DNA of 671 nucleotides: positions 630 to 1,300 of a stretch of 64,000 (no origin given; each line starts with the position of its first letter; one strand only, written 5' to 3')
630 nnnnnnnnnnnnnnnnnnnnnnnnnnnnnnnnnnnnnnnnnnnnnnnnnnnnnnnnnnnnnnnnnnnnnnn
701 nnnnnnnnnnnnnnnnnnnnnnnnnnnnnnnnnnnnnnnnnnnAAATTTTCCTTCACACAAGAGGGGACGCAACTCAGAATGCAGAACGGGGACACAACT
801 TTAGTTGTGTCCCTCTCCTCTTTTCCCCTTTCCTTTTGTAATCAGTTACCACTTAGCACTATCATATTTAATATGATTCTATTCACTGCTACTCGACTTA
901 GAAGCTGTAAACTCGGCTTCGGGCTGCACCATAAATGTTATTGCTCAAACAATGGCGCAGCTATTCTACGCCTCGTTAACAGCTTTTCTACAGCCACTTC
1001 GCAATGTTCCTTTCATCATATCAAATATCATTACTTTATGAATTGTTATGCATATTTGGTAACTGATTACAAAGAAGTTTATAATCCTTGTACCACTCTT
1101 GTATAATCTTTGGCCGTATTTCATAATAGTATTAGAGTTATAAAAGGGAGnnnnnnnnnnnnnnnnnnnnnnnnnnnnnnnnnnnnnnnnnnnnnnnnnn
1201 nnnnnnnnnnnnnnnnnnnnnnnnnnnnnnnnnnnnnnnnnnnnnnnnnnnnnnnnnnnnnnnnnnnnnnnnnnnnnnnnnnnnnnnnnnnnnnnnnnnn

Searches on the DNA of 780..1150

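Call 15: search_rna_families(source=window, start=780, end=1150, threshold=evalue, max_evalue=10, show_alignments=2)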
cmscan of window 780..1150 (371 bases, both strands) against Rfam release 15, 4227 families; matches with E-value up to 10: 6.
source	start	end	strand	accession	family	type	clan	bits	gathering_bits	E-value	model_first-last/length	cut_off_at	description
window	900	988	+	RF03783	mir-4854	Gene; miRNA;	-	19.3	100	0.63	1-89/89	no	mir-4854 microRNA precursor family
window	1037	1080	+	RF01094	RF_site6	Cis-reg; frameshift_element;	-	17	90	5.6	1-118/118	no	Polymerase ribosomal frameshift site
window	906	960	-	RF02808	PyrR210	Gene; snRNA; snoRNA; HACA-box;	-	15.6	59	1.4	1-59/59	no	Pyrobaculum sRNA 210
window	780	936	+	RF01264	snR83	Gene; snRNA; snoRNA; HACA-box;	CL00023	13.8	75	0.67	63-308/308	5'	Small nucleolar RNA snR83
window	1042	1105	+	RF01175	snoU83D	Gene; snRNA; snoRNA; CD-box;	-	13.8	55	8.3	1-81/81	no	Small nucleolar RNA U83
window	896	934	+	RF03031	ssnA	Cis-reg;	-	11.1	37.3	7.8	1-48/48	no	ssnA RNA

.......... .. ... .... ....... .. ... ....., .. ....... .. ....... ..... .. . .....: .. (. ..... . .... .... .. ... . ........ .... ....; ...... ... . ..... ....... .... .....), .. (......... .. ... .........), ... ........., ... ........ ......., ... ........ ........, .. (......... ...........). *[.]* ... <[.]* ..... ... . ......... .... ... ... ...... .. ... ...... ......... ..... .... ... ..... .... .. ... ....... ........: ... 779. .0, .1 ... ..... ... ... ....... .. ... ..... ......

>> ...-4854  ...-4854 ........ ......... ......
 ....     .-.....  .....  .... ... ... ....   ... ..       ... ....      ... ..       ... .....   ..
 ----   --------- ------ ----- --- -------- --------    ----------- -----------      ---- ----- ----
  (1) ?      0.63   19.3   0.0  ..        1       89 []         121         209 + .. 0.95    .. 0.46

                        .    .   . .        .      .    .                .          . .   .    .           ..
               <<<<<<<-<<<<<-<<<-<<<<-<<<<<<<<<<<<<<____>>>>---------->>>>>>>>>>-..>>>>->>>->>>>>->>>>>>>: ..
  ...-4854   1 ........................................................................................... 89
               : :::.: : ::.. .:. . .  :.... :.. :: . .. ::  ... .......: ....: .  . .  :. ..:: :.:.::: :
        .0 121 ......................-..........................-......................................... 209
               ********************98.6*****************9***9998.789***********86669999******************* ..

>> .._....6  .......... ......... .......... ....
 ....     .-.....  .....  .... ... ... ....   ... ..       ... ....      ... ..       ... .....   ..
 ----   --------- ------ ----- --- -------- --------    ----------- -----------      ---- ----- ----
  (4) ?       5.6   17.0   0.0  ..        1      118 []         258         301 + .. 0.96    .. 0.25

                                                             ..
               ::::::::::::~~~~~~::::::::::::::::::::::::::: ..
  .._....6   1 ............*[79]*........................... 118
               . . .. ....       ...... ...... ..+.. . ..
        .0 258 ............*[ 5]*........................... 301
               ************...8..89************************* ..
